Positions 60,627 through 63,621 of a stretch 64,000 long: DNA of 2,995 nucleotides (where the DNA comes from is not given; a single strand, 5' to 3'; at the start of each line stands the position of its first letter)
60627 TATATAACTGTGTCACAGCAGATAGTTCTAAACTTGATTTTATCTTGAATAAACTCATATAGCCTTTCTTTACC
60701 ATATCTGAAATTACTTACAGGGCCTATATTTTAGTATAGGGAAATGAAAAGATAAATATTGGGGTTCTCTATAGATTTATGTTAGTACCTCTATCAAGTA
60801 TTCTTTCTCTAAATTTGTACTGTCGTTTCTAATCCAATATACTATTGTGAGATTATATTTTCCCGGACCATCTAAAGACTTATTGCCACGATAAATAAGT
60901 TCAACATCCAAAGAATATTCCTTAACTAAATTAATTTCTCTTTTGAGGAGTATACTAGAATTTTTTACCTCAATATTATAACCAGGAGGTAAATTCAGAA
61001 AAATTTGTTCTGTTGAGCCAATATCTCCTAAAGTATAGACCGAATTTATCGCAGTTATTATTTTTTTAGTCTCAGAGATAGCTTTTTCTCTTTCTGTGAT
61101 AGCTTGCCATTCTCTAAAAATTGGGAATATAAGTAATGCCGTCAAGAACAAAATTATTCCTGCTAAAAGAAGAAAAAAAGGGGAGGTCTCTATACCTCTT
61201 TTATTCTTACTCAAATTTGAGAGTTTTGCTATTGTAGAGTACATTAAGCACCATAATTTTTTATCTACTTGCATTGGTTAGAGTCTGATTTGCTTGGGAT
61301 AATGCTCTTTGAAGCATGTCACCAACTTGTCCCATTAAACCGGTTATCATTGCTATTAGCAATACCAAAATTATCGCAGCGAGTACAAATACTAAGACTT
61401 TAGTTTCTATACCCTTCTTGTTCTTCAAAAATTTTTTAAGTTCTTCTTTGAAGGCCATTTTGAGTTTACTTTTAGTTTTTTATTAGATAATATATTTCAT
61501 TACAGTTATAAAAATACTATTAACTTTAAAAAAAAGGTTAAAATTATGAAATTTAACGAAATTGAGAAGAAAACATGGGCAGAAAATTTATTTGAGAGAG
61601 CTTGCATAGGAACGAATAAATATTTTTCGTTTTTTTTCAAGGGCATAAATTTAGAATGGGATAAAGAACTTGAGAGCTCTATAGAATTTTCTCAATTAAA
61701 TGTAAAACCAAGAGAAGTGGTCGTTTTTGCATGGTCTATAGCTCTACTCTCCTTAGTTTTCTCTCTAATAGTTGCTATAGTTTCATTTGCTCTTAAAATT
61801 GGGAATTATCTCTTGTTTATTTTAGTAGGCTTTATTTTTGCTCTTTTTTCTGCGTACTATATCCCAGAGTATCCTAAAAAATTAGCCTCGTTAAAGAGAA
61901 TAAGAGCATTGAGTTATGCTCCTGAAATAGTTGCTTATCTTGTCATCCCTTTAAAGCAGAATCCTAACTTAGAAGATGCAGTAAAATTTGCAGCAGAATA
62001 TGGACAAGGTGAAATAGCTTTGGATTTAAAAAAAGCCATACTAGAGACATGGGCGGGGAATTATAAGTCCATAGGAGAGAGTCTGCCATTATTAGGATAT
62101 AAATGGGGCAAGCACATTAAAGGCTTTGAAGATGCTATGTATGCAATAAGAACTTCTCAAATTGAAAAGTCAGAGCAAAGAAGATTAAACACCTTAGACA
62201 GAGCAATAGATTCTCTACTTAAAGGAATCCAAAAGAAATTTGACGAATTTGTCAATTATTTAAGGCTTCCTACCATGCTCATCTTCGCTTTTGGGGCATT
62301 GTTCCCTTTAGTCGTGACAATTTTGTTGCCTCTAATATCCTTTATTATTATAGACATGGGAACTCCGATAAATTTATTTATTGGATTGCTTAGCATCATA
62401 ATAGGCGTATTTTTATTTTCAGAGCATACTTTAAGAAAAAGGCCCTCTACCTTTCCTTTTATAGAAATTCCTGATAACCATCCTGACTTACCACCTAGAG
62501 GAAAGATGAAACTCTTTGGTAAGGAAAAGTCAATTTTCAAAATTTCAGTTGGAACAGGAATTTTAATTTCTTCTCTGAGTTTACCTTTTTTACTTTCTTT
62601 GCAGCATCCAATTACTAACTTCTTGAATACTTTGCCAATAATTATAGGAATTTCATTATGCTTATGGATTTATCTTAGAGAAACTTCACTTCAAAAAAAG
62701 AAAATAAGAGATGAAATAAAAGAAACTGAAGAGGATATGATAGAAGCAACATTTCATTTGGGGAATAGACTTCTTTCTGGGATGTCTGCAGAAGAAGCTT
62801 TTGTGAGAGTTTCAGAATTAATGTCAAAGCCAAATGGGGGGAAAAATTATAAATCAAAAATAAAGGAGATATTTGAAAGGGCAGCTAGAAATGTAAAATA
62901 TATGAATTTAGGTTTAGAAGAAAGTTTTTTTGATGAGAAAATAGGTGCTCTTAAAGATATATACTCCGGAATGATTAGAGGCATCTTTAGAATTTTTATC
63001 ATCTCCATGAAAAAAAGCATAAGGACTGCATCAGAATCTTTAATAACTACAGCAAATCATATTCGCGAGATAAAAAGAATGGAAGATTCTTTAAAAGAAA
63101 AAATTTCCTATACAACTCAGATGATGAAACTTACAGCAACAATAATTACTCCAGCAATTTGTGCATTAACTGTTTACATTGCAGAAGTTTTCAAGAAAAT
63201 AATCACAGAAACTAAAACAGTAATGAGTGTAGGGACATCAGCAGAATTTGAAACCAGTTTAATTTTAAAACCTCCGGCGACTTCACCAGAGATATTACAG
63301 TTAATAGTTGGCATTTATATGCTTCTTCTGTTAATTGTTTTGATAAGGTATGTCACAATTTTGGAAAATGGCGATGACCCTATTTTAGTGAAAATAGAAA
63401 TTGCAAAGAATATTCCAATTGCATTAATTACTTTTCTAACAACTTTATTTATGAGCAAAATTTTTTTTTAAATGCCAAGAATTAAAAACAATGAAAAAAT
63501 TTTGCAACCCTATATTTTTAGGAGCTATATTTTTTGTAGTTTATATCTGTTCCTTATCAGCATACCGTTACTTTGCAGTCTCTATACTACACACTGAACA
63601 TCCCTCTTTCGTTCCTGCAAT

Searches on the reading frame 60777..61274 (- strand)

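Call 31: search_protein_families(library=pfam, proteins=[window:60777-61274:-], max_evalue=0.1)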
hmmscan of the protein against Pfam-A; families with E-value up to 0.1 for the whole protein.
window:60777-61274:- (165 aa): 2 families
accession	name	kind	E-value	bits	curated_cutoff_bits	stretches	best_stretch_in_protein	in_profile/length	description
PF13127.11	DUF3955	-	0.038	14.3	22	1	14-52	17-55/59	Protein of unknown function (DUF3955)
PF25487.1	ETR1_N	-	0.087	13.5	27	0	17-82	23-84/97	Ethylene receptor 1-like, N-terminal domain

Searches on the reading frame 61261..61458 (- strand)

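Call 31: search_protein_families(library=pfam, proteins=[window:61261-61458:-], max_evalue=0.1)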
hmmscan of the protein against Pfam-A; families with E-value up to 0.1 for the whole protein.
window:61261-61458:- (65 aa): 1 family
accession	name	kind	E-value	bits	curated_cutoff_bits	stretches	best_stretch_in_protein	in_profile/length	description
PF07219.19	HemY_N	-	0.037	14.6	31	1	17-52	12-47/107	HemY protein N-terminus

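Call 74: search_protein_families(library=ncbifam, proteins=[window:61261-61458:-], max_evalue=0.01)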
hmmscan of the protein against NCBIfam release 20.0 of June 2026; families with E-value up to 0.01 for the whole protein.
window:61261-61458:- (65 aa): 0 families

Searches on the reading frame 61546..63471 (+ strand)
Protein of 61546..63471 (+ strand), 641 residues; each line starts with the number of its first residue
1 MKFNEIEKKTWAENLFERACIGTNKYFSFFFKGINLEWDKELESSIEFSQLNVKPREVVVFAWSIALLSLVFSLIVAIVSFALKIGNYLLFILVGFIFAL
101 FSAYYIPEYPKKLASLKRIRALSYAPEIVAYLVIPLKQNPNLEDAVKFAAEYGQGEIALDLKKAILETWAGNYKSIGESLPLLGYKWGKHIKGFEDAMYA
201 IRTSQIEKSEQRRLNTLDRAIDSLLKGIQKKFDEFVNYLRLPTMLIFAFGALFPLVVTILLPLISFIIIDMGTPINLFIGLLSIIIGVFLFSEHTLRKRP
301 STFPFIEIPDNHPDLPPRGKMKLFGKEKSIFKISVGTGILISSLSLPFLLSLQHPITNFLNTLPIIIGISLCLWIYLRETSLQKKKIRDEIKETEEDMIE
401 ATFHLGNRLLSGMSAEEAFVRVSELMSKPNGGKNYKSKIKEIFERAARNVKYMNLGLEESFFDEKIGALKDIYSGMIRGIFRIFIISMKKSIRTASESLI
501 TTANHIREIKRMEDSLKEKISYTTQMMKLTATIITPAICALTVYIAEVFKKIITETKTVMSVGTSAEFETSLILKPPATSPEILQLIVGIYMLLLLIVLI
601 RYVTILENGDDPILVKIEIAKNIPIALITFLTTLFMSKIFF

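Call 31: search_protein_families(library=pfam, proteins=[window:61546-63471:+], max_evalue=0.1)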
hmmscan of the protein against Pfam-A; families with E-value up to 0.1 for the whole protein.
window:61546-63471:+ (641 aa): 1 family
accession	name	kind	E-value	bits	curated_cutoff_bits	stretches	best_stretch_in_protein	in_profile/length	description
PF22140.1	VipD-like_C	-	0.078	13.8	27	0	23-81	79-135/137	VipD-like, C-terminal domain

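Call 70: find_encoding_contigs(protein=window:61546-63471:+, flank=10000, max_places=4)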
Protein window:61546-63471:+ (641 aa): 1 contig read that carries it; 1 place shown.
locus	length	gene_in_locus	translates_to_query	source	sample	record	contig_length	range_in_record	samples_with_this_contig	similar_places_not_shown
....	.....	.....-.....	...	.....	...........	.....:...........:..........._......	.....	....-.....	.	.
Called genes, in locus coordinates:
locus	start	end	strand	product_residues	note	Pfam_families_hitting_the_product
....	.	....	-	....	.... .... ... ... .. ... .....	?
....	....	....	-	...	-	-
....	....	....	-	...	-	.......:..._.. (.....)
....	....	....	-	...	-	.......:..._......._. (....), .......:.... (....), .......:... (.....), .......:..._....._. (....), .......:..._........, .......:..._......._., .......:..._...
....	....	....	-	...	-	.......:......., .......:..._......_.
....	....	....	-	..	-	-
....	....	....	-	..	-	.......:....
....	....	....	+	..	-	-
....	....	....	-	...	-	-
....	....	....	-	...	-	-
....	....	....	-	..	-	-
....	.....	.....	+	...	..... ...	-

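Call 74: search_protein_families(library=ncbifam, proteins=[window:61546-63471:+], max_evalue=0.01)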
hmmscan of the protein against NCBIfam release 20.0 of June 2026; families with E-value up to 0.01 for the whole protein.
window:61546-63471:+ (641 aa): 0 families
